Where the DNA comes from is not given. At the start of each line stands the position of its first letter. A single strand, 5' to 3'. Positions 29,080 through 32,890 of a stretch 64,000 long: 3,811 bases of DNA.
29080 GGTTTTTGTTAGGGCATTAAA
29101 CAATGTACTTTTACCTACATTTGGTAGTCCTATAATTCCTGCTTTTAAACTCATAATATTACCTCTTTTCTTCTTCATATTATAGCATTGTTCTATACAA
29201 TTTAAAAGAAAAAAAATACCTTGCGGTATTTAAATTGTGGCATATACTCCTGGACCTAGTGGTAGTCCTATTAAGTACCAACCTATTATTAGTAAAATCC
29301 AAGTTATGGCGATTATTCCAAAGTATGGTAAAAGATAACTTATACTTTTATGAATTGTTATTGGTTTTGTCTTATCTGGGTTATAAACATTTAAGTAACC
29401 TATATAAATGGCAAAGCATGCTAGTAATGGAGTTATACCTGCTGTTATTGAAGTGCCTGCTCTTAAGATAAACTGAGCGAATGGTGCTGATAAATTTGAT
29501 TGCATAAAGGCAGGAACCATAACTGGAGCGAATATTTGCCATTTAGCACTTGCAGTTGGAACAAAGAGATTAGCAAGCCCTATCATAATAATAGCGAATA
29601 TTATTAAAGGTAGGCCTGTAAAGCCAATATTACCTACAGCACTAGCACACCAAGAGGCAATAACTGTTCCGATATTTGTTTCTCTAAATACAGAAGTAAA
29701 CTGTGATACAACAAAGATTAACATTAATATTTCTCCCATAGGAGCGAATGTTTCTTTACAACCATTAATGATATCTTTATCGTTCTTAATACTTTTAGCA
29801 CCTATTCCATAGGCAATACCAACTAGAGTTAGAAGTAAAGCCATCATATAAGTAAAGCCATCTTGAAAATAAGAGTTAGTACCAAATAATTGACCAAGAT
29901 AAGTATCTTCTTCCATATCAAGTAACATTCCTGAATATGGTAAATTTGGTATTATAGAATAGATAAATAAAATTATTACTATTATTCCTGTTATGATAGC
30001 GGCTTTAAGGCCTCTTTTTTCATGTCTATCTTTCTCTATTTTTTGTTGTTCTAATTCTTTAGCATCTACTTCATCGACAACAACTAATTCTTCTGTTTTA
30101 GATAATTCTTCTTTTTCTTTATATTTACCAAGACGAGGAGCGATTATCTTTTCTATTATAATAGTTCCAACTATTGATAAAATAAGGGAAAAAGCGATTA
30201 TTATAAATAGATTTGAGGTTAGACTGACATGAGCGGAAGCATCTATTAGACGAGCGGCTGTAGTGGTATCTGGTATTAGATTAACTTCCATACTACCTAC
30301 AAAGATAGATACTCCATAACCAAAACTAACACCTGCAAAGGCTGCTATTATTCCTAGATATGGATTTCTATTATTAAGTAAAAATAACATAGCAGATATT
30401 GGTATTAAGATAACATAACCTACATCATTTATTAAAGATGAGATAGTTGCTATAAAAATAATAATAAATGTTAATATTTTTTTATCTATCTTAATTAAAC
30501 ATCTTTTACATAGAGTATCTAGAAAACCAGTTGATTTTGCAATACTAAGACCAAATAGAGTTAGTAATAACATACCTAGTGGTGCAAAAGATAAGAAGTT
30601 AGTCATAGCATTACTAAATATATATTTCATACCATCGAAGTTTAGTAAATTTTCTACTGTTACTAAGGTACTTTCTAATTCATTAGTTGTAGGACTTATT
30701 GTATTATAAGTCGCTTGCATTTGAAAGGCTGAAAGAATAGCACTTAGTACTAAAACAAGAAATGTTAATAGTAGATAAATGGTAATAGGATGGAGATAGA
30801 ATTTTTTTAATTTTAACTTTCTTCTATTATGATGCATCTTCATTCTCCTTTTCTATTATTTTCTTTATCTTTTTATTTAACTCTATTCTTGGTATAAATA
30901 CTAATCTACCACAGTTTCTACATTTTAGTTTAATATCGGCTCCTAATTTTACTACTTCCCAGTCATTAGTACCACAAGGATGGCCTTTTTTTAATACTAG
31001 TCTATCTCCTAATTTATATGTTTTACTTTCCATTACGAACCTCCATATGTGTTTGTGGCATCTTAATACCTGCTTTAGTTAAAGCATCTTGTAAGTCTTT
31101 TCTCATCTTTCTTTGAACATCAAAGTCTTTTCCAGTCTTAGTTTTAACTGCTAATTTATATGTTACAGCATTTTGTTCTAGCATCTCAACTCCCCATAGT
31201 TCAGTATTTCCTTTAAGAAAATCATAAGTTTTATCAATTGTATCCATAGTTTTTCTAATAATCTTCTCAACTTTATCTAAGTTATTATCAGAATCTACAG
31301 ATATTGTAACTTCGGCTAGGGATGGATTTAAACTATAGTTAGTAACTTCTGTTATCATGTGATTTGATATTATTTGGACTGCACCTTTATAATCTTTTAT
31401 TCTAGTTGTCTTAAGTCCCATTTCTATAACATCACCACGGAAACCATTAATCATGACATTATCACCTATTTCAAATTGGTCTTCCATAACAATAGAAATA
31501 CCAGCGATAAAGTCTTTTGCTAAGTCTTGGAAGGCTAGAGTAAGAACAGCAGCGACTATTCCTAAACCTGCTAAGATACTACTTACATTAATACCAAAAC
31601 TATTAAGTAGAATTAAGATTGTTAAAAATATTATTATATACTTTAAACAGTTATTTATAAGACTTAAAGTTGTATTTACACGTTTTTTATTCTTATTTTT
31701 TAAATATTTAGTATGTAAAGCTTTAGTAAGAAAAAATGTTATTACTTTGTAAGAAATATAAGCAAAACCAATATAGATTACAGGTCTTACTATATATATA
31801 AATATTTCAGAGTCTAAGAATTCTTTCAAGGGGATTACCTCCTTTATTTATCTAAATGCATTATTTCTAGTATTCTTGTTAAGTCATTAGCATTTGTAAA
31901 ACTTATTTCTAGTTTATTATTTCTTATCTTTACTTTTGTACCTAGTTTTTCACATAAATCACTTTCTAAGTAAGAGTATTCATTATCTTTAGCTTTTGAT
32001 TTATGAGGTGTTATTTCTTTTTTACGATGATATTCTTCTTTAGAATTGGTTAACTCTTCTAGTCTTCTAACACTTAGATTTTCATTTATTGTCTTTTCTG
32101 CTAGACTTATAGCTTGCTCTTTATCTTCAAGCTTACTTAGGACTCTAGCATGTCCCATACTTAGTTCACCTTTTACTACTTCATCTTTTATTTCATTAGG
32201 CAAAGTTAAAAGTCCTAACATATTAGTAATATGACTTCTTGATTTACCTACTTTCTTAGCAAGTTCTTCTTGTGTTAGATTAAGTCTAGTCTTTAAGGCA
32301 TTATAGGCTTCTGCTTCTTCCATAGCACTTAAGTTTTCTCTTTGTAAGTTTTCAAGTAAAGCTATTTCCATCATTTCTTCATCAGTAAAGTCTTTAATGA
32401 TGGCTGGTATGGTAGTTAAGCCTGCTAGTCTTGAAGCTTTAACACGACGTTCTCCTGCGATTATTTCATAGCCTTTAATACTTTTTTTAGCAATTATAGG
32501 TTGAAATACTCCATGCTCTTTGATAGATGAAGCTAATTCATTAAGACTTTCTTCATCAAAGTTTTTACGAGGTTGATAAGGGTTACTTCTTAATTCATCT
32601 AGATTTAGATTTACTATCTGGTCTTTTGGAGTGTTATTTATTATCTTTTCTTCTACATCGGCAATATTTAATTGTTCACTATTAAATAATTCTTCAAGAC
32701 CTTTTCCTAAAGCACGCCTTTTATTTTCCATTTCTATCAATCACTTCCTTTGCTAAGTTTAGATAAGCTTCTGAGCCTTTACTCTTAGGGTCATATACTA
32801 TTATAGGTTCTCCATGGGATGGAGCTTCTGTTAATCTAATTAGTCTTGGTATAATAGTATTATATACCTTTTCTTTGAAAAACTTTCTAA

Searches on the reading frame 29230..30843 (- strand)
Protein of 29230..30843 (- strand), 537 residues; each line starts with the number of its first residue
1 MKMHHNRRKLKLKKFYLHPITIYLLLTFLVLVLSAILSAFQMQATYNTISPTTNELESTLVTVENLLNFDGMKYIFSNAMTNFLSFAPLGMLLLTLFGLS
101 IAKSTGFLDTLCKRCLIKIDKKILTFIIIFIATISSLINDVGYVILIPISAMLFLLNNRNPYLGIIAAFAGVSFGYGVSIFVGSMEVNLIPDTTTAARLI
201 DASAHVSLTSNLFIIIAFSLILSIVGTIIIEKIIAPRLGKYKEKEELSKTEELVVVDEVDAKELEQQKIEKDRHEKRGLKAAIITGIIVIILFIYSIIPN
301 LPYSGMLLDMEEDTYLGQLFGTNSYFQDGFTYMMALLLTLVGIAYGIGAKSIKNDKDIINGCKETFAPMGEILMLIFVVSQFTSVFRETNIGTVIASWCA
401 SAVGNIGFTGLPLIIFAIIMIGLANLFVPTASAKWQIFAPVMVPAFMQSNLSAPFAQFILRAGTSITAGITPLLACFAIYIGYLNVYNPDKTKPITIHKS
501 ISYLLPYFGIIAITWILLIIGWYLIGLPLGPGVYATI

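Call 8: search_protein_families(library=ncbifam, proteins=[window:29230-30843:-])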
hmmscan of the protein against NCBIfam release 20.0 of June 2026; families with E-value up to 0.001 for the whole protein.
window:29230-30843:- (537 aa): 2 families
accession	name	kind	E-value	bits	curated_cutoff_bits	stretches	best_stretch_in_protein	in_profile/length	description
TIGR00819.1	ydaH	subfamily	2.1e-94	316.9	753.55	1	17-534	24-518/521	AbgT family antimetabolite efflux transporter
NF008459.0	PRK11339.1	equivalog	5.5e-74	249.8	864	1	18-536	28-506/508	p-aminobenzoyl-glutamate transporter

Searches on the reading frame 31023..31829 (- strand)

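Call 8: search_protein_families(library=ncbifam, proteins=[window:31023-31829:-])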
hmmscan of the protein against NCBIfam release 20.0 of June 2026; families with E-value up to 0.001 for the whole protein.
window:31023-31829:- (268 aa): 6 families
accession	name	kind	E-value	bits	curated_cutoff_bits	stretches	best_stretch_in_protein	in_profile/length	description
NF047601.1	MscSThanab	equivalog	3.5e-41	141.5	500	1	22-264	30-274/280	small-conductance mechanosensitive channel MscS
NF008542.0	PRK11465.1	equivalog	7.8e-28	97.2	596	1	13-264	467-722/741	mechanosensitive channel protein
NF007662.0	PRK10334.1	subfamily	2e-17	63.3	321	1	48-265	58-276/286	small-conductance mechanosensitive channel MscS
NF047602.1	MscsSHelicob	equivalog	1.6e-16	60.6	400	1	25-264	17-256/260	small-conductance mechanosensitive channel MscS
NF008180.0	PRK10929.1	equivalog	4.3e-12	44.7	809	1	58-265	875-1084/1109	miniconductance mechanosensitive channel MscM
NF008438.0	PRK11281.1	equivalog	1.1e-08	33.3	991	1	58-196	878-1020/1113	mechanosensitive channel MscK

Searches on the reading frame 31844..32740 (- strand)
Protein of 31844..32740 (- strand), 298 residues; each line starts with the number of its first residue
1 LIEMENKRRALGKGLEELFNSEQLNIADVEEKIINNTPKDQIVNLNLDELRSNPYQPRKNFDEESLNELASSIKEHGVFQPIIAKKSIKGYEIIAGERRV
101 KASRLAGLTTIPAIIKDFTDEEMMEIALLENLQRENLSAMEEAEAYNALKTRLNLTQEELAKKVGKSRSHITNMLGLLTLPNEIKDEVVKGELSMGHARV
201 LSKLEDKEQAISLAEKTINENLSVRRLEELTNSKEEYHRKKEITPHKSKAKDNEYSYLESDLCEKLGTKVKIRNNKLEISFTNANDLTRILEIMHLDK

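Call 8: search_protein_families(library=ncbifam, proteins=[window:31844-32740:-])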
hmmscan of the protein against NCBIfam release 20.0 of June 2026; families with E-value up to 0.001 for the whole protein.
window:31844-32740:- (298 aa): 7 families
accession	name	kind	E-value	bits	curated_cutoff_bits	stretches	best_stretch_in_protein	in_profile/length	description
TIGR04285.1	nucleoid_noc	exception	1.4e-69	234.3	315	1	41-249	1-209/255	nucleoid occlusion protein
TIGR00180.1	parB_part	domain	8.4e-60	201.7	58.45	1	42-216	5-184/186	ParB/RepB/Spo0J family partition protein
TIGR03734.1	PRTRC_parB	hypoth_equivalog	3.2e-38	131.6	278.6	1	55-230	6-185/555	PRTRC system ParB family protein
TIGR03454.1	partition_RepB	equivalog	4.5e-15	55.8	201.5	1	39-240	61-270/325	plasmid partitioning protein RepB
NF010406.0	PRK13832.1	subfamily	4.9e-13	48.5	640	1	41-209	3-175/578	plasmid partitioning protein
NF010440.0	PRK13866.1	equivalog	2.5e-06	26.9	522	1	65-143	89-169/336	plasmid partitioning protein RepB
NF010252.0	PRK13698.1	equivalog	8.1e-06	24.9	274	1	61-236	84-256/323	ParB/RepB/Spo0J family plasmid partition protein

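Call 22: search_solved_structures(query=window:31844-32740:-, show_alignments=3, max_evalue=1e-10)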
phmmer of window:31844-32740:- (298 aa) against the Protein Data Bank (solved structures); distinct sequences matched with E-value up to 1e-10: 13.
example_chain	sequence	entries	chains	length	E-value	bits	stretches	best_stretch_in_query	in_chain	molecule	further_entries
6sdk_A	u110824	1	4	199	4.5e-63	216.8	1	43-232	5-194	Stage 0 sporulation protein J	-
1vz0_A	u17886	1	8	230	2.5e-52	181.6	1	41-231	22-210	Chromosome-partitioning protein Spo0J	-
4umk_A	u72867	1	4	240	3.7e-50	174.5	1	7-232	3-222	PROBABLE CHROMOSOME-PARTITIONING PROTEIN PARB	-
7bnk_A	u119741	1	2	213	7.4e-48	166.9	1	42-236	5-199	ParB family protein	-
7o0n_A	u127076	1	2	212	5.5e-47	164.1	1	42-236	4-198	ParB family protein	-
7bnr_A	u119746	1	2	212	5.6e-47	164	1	42-236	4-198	ParB family protein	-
6t1f_A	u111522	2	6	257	1.1e-44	156.5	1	6-236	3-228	Chromosome-partitioning protein ParB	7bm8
7ng0_A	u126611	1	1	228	4.7e-43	151.2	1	45-252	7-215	Nucleoid occlusion protein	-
7nfu_A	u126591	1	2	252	4.7e-43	151.2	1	32-252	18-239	Nucleoid occlusion protein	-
7ol9_A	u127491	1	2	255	7.2e-41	144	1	35-252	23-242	Nucleoid occlusion protein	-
6s6h_A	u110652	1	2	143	6.4e-22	81.9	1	123-236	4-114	Chromosome-partitioning protein ParB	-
6y93_A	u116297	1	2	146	2.3e-18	70.2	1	122-252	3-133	Nucleoid occlusion protein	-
8qa8_A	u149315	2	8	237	5.3e-15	59.2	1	43-192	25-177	Transcriptional repressor protein KorB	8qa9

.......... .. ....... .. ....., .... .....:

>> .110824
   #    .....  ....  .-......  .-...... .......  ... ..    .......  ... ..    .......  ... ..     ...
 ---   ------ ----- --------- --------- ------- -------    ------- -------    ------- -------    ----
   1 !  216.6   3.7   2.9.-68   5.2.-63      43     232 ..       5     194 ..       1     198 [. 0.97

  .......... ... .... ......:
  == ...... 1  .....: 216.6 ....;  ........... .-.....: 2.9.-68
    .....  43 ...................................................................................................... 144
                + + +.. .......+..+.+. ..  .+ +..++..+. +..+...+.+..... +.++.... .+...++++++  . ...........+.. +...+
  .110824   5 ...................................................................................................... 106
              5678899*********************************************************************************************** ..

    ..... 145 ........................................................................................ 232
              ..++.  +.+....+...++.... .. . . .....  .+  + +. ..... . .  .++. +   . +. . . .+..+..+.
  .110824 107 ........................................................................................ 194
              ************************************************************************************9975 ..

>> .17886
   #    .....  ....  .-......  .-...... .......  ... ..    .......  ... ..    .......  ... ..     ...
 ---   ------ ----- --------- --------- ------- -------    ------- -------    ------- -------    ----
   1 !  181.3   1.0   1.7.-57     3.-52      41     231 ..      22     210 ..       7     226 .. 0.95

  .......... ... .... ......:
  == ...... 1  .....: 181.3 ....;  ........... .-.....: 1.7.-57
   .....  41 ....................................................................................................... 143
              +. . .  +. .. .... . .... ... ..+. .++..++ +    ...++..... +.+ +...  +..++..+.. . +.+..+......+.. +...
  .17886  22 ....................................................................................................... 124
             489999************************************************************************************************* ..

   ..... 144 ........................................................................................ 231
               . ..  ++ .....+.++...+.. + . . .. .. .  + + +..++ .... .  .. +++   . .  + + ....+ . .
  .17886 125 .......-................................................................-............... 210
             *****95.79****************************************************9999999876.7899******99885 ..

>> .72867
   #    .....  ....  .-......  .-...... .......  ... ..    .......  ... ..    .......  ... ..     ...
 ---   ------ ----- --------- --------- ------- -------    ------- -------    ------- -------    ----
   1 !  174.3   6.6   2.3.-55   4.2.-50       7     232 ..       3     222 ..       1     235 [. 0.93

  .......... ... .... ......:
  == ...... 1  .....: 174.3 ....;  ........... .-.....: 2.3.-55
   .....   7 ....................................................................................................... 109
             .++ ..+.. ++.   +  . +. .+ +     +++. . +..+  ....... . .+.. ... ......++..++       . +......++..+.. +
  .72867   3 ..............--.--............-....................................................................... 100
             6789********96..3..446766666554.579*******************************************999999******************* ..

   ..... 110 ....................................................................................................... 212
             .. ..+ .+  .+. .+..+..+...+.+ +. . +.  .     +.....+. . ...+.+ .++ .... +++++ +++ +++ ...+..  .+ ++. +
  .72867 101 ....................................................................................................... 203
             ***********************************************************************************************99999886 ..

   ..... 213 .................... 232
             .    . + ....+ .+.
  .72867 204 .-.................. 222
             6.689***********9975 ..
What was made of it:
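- The window ParB reads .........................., giving R,M,T,G, and its best relative is Spo0J 6SDK (call 22).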
